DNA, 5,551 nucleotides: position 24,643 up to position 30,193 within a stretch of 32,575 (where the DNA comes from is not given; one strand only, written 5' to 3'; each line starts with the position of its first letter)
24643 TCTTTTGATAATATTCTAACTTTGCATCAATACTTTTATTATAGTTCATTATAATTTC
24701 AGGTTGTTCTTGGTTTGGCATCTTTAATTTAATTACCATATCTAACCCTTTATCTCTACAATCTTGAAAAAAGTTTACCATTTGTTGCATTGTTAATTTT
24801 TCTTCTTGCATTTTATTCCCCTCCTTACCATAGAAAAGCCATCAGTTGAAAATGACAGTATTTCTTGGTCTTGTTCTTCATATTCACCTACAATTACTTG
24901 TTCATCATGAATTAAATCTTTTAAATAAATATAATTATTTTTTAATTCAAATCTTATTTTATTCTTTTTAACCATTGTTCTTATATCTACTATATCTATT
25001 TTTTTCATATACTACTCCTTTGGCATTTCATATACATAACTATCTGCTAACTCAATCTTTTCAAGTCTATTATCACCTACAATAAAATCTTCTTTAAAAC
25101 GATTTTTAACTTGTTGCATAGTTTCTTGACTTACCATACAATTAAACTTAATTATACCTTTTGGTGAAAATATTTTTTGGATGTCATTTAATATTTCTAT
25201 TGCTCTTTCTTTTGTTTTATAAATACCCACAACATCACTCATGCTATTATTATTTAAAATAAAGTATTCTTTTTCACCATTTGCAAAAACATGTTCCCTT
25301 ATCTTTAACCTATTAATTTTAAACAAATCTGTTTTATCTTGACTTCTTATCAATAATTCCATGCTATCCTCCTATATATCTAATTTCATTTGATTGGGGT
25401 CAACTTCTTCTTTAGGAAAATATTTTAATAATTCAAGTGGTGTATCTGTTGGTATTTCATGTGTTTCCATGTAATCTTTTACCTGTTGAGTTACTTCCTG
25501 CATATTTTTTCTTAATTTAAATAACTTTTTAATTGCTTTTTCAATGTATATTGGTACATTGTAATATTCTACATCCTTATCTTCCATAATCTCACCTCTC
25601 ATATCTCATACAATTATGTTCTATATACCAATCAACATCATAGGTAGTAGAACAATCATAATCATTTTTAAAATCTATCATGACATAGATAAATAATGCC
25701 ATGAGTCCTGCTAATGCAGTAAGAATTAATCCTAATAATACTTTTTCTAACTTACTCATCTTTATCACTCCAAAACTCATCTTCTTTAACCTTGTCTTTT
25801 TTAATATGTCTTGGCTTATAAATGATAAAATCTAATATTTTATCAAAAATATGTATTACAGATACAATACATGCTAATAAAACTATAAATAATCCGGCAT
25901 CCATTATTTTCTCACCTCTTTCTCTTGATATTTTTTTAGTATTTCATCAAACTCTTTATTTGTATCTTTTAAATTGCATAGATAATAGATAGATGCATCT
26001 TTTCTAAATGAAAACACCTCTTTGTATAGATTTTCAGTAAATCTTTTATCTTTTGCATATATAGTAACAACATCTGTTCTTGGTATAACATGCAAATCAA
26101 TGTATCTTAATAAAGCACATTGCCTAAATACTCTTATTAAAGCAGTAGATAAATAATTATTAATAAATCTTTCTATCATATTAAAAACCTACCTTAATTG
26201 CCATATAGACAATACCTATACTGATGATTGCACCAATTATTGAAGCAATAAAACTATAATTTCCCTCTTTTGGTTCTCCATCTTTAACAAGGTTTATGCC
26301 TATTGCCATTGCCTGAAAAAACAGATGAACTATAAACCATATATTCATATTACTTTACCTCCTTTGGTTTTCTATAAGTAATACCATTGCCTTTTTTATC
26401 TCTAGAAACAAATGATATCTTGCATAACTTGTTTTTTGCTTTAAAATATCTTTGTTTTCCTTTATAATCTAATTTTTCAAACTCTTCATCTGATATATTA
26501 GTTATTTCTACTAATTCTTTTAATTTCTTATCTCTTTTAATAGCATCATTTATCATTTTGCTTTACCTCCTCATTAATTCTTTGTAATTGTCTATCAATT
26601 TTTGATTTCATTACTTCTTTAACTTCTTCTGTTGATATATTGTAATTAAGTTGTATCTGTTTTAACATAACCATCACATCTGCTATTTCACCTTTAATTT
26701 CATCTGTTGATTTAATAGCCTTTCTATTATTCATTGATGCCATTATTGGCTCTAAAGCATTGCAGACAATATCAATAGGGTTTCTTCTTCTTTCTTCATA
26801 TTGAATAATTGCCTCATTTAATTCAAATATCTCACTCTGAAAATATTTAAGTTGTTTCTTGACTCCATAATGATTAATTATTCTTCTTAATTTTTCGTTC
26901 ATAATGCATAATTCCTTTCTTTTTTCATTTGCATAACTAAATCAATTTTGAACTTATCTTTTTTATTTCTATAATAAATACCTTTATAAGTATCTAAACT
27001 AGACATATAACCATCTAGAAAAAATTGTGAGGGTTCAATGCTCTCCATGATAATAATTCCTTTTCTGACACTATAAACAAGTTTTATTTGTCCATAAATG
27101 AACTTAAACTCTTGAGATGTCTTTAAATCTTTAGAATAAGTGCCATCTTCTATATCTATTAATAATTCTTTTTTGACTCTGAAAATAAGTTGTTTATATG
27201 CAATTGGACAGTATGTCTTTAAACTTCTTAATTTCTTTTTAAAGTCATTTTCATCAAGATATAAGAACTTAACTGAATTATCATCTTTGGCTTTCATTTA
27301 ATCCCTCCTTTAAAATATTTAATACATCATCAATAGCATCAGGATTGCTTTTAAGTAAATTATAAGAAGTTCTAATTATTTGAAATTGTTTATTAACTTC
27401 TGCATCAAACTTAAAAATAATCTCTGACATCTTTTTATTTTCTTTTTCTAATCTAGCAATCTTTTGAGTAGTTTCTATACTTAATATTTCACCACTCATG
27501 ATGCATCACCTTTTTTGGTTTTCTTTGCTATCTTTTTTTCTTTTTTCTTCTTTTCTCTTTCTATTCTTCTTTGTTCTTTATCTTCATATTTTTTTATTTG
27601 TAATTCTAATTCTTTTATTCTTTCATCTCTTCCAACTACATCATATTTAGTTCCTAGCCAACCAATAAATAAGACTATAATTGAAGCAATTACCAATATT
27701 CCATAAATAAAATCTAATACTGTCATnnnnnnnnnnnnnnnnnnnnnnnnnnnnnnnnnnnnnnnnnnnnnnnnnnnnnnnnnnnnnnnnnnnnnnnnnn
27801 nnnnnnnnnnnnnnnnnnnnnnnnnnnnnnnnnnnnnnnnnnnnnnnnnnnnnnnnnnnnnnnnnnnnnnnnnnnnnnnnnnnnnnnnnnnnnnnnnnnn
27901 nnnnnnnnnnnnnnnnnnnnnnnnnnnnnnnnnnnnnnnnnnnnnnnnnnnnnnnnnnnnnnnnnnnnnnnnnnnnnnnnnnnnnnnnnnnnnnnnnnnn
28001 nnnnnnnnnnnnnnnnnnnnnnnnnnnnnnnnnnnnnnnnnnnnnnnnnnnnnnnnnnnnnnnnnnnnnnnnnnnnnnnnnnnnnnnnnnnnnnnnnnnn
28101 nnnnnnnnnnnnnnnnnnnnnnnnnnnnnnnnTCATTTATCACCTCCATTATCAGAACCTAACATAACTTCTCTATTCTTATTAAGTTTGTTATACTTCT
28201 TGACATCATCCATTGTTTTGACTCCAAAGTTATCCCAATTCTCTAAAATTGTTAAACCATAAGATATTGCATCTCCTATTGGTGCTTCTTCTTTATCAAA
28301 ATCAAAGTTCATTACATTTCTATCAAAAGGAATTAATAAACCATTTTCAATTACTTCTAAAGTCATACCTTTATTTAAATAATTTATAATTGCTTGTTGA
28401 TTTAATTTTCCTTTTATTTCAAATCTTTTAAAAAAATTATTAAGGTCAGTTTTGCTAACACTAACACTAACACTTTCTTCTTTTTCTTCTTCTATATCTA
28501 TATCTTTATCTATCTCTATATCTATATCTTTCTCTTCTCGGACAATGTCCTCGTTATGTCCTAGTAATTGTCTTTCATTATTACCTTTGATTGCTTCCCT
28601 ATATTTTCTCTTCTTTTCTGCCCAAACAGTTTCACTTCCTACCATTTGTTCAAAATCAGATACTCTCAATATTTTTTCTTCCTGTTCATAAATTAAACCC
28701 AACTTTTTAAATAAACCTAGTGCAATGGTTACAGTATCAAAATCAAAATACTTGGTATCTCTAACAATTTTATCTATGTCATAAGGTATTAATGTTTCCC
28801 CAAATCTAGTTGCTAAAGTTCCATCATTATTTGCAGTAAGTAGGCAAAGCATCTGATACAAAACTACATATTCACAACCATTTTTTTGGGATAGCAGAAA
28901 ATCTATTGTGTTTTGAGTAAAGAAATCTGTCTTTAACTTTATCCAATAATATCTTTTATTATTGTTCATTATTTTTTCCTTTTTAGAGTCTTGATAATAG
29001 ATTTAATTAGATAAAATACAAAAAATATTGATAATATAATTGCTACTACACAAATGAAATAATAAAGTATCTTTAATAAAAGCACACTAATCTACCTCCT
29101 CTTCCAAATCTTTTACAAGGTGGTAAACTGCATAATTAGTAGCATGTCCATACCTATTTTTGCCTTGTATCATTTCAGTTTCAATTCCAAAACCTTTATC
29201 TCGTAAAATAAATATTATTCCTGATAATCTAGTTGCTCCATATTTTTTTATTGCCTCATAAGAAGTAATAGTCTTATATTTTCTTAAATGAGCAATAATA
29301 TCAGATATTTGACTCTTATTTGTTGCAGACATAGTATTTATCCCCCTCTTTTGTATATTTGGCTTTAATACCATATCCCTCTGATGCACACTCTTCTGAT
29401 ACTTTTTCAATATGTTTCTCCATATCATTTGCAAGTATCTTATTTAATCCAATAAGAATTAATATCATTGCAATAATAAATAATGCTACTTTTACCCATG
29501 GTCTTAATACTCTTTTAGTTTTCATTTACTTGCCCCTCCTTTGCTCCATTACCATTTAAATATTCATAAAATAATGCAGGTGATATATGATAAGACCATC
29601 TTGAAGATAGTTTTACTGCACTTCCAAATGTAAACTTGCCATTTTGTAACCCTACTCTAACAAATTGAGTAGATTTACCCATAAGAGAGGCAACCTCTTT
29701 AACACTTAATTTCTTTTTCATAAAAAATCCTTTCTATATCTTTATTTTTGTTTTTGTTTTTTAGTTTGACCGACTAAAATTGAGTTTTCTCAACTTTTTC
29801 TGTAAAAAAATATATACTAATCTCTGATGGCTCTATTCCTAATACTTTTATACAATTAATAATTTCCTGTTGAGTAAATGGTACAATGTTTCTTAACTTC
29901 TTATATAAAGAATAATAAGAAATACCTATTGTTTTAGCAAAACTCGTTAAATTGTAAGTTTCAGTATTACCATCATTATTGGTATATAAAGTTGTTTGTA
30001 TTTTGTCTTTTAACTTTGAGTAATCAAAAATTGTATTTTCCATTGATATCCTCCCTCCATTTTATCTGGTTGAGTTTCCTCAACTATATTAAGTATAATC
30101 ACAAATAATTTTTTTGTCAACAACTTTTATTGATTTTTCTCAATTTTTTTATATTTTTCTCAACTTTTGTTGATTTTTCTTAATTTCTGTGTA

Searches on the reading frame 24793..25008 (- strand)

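Call 19: search_protein_families(library=phrogs, proteins=[window:24793-25008:-], max_evalue=0.01)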
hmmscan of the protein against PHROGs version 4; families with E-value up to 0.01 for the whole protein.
window:24793-25008:- (71 aa): 1 family
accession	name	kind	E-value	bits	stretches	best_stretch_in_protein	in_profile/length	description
phrog_23503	-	other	0.0039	19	1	22-61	56-94/96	zinc-finger domain protein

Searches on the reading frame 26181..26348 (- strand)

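Call 63: search_protein_families(library=phrogs, proteins=[window:26181-26348:-], max_evalue=0.01)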
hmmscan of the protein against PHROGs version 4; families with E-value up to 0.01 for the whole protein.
window:26181-26348:- (55 aa): 1 family
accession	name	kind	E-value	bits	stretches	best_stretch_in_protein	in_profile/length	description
phrog_5479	-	unknown function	9.8e-06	26.9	1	6-48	6-47/53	-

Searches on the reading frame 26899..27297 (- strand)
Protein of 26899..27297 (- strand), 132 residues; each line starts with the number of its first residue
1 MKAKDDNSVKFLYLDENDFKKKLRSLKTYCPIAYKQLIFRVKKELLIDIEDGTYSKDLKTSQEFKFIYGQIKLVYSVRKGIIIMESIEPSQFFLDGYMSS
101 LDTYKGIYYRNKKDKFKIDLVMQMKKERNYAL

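Call 20: search_protein_families(library=phrogs, proteins=[window:26899-27297:-], max_evalue=0.01)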
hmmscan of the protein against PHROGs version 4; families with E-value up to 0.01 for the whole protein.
window:26899-27297:- (132 aa): 1 family
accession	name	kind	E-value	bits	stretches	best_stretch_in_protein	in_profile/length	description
phrog_27645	-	unknown function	0.00014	23.4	1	24-86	31-92/95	-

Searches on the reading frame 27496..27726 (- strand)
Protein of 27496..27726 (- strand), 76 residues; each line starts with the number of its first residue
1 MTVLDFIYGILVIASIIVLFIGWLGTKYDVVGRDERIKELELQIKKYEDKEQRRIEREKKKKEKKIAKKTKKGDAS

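Call 20: search_protein_families(library=phrogs, proteins=[window:27496-27726:-], max_evalue=0.01)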
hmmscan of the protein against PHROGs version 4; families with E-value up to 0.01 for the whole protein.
window:27496-27726:- (76 aa): 3 families
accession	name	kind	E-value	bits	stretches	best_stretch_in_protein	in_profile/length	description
phrog_13188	-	unknown function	0.0036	18.2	1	10-67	31-85/90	-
phrog_24502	-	other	0.0045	18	1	3-67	30-90/177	zinc-finger domain protein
phrog_3999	-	unknown function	0.0095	17.1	1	10-69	13-71/107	-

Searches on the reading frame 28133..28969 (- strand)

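Call 9: search_protein_families(library=phrogs, proteins=[window:28133-28969:-])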
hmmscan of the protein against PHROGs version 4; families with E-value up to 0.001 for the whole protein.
window:28133-28969:- (278 aa): 5 families
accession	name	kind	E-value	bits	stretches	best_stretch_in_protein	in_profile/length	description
phrog_5968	-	DNA, RNA and nucleotide metabolism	2.4e-36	126.4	1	1-183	4-185/273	replisome organizer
phrog_4880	-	DNA, RNA and nucleotide metabolism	3.9e-25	89.9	1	4-166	1-167/304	replisome organizer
phrog_1163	-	unknown function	1.3e-21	78.5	1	5-200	2-184/273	-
phrog_10469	-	DNA, RNA and nucleotide metabolism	3.8e-21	76.7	1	2-174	2-186/305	DnaD-like helicase loader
phrog_186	-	DNA, RNA and nucleotide metabolism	3.8e-20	73.8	1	1-266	14-251/308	DnaD-like helicase loader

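Call 10: search_protein_families(library=pfam, proteins=[window:28133-28969:-], max_evalue=0.01)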
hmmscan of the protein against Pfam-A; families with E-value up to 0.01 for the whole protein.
window:28133-28969:- (278 aa): 2 families
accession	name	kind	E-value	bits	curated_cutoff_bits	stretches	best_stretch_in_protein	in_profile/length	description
PF09681.16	Phage_rep_org_N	-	7.3e-12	45.8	23.3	1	9-126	1-116/121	N-terminal phage replisome organiser (Phage_rep_org_N)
PF07261.16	DnaB_2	-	0.0074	16.4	22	0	235-259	49-73/74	Replication initiation and membrane attachment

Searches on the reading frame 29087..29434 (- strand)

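Call 20: search_protein_families(library=phrogs, proteins=[window:29087-29434:-], max_evalue=0.01)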
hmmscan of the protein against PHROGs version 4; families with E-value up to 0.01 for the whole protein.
window:29087-29434:- (115 aa): 1 family
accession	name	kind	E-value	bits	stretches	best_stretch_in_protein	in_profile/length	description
phrog_4973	-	unknown function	1.1e-19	71.8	1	30-110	57-134/149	-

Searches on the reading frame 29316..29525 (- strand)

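Call 63: search_protein_families(library=phrogs, proteins=[window:29316-29525:-], max_evalue=0.01)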
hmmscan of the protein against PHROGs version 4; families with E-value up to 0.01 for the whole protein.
window:29316-29525:- (69 aa): 1 family
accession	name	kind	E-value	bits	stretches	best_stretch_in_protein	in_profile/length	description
phrog_37288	-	unknown function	0.0089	17.1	0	37-65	13-40/52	-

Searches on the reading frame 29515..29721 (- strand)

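Call 20: search_protein_families(library=phrogs, proteins=[window:29515-29721:-], max_evalue=0.01)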
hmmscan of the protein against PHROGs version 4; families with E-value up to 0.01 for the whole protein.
window:29515-29721:- (68 aa): 1 family
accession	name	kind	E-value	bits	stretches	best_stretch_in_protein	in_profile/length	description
phrog_6058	-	unknown function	4.7e-22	78.9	1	1-62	21-84/113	-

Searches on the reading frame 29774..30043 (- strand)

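Call 20: search_protein_families(library=phrogs, proteins=[window:29774-30043:-], max_evalue=0.01)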
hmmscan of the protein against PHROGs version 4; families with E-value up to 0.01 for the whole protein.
window:29774-30043:- (89 aa): 1 family
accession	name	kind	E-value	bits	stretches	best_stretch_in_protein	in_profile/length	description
phrog_4583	-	transcription regulation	0.0002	22.3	1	33-74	27-68/81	transcriptional repressor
